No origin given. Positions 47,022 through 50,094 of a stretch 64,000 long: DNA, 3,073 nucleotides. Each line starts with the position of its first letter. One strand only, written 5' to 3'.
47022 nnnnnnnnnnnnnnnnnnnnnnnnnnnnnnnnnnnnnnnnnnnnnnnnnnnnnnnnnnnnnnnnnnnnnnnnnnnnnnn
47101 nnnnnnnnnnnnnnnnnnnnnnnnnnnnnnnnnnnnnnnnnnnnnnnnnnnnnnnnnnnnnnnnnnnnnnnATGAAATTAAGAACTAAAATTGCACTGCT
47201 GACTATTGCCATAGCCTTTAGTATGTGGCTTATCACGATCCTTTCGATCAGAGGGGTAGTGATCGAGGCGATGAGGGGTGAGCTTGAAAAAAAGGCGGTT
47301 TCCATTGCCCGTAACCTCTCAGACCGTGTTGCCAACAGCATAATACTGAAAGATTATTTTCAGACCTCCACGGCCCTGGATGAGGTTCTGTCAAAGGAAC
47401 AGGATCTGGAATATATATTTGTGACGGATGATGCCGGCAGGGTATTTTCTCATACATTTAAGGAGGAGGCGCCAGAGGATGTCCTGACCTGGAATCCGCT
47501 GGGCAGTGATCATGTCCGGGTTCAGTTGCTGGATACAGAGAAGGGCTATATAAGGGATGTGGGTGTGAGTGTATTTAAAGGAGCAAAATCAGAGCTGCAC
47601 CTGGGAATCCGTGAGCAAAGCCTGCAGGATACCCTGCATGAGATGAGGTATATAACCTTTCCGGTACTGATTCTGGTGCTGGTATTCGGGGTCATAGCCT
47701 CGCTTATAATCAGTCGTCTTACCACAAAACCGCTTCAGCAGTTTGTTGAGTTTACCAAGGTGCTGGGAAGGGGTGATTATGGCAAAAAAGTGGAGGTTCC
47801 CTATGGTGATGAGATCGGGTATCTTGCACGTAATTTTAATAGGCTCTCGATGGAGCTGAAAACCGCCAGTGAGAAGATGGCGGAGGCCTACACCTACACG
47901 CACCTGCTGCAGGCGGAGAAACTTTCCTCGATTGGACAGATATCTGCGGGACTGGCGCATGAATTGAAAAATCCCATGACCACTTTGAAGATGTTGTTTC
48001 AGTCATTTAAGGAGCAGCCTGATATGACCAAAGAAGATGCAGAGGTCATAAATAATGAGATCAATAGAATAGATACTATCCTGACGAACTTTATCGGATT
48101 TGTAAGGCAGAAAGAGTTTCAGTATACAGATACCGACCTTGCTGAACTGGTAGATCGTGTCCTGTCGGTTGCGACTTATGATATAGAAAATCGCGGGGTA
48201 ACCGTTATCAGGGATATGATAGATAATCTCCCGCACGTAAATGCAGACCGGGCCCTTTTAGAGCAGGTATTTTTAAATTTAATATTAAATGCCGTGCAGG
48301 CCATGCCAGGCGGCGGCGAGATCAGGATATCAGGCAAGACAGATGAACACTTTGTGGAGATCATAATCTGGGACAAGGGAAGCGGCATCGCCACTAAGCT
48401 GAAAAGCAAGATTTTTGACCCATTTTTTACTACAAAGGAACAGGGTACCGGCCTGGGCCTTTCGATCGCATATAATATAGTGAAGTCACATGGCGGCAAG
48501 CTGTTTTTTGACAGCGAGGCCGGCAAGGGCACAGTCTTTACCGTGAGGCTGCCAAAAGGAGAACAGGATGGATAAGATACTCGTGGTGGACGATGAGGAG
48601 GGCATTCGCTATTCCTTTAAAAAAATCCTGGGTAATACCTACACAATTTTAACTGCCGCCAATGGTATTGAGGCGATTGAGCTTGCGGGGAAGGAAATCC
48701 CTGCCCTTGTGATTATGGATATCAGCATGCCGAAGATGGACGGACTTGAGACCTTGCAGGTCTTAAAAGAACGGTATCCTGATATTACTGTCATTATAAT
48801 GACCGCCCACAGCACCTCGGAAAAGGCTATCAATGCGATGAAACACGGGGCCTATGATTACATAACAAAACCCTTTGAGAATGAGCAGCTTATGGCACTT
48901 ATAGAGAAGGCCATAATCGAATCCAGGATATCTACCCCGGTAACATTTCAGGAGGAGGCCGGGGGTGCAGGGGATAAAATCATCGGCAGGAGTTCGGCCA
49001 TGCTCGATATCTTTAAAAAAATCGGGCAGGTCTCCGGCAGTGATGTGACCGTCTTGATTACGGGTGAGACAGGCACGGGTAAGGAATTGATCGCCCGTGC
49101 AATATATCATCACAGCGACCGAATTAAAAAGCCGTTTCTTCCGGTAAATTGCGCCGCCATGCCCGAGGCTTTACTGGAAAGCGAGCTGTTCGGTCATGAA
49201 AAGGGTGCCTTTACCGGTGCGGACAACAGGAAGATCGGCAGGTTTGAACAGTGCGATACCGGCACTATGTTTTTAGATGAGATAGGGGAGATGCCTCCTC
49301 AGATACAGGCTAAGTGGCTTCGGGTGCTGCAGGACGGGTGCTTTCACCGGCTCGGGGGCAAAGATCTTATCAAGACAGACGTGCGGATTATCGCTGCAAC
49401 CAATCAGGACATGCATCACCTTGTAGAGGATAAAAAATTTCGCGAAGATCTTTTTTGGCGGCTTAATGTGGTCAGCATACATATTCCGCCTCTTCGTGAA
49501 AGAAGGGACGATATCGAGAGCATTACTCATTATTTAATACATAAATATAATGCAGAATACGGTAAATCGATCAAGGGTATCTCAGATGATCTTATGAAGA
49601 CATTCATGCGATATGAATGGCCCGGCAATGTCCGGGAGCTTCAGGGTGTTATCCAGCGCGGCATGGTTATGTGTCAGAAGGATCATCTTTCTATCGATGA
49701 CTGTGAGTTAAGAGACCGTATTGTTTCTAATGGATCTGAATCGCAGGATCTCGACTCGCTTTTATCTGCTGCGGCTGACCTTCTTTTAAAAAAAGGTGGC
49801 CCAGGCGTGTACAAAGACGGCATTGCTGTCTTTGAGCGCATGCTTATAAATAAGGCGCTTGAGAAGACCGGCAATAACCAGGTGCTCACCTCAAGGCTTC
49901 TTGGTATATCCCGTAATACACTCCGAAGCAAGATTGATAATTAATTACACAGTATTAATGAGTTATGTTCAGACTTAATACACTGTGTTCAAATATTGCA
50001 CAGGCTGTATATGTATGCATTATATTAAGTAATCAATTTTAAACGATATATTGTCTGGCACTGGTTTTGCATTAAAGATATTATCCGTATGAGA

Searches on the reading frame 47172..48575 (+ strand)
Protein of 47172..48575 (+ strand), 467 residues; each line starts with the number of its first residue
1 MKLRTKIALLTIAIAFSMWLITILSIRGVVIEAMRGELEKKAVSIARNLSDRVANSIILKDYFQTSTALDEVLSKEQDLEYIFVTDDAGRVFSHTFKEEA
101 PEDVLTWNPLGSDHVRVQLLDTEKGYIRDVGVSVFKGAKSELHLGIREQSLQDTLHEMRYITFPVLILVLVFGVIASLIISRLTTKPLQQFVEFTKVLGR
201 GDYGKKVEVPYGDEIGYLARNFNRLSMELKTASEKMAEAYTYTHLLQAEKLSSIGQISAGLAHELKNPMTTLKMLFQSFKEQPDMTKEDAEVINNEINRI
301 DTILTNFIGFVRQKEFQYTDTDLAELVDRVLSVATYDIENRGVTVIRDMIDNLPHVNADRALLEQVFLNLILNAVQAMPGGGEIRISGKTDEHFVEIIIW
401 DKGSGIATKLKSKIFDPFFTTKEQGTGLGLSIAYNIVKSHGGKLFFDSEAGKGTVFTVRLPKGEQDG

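Call 52: search_protein_families(library=pfam, proteins=[window:47172-48575:+], max_evalue=0.0001)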
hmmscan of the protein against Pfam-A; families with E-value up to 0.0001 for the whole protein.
window:47172-48575:+ (467 aa): 3 families
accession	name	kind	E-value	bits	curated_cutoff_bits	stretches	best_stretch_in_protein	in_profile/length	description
PF02518.31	HATPase_c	-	3.8e-26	92.1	26.4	1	359-462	2-109/111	Histidine kinase-, DNA gyrase B-, and HSP90-like ATPase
PF00512.31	HisKA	-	2.7e-10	40.6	26.9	1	255-312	3-62/66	His Kinase A (phospho-acceptor) domain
PF00672.30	HAMP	-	1.4e-07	32.1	25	1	180-230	2-52/53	HAMP domain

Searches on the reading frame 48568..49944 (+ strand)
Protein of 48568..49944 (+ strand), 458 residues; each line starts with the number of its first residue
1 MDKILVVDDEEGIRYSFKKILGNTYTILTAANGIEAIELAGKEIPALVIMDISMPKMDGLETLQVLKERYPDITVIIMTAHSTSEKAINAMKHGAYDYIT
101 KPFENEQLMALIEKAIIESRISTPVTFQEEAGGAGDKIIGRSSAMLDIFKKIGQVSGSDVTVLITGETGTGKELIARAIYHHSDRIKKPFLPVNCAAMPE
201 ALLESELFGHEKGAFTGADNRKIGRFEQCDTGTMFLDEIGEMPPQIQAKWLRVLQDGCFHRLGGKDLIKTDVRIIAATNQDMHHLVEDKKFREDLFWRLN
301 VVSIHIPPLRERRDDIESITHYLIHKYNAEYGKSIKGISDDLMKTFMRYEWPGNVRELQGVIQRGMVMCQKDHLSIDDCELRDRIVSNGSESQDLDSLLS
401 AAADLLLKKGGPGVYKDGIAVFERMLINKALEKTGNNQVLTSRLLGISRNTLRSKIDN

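Call 52: search_protein_families(library=pfam, proteins=[window:48568-49944:+], max_evalue=0.0001)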
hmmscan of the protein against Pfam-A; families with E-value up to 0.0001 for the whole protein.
window:48568-49944:+ (458 aa): 7 families
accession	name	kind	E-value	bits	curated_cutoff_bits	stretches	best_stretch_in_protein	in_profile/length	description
PF00158.32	Sigma54_activat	-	2.1e-70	236.2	20.2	1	138-305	1-168/168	Sigma-54 interaction domain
PF00072.30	Response_reg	-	3.7e-30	104.8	30.2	1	4-112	1-110/111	Response regulator receiver domain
PF25601.1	AAA_lid_14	-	5.4e-23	81.1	27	1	310-384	1-73/87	AAA+ ATPase lid domain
PF14532.12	Sigma54_activ_2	-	4.9e-21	75.8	25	1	139-309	1-138/138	Sigma-54 interaction domain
PF02954.25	HTH_8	-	2.2e-11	43.7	22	1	420-456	3-39/42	Bacterial regulatory protein, Fis family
PF07728.20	AAA_5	-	3.2e-07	30.9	22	1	162-282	2-125/139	AAA domain (dynein-related subfamily)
PF07724.20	AAA_2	-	1.6e-05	25.5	27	1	160-291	4-136/166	AAA domain (Cdc48 subfamily)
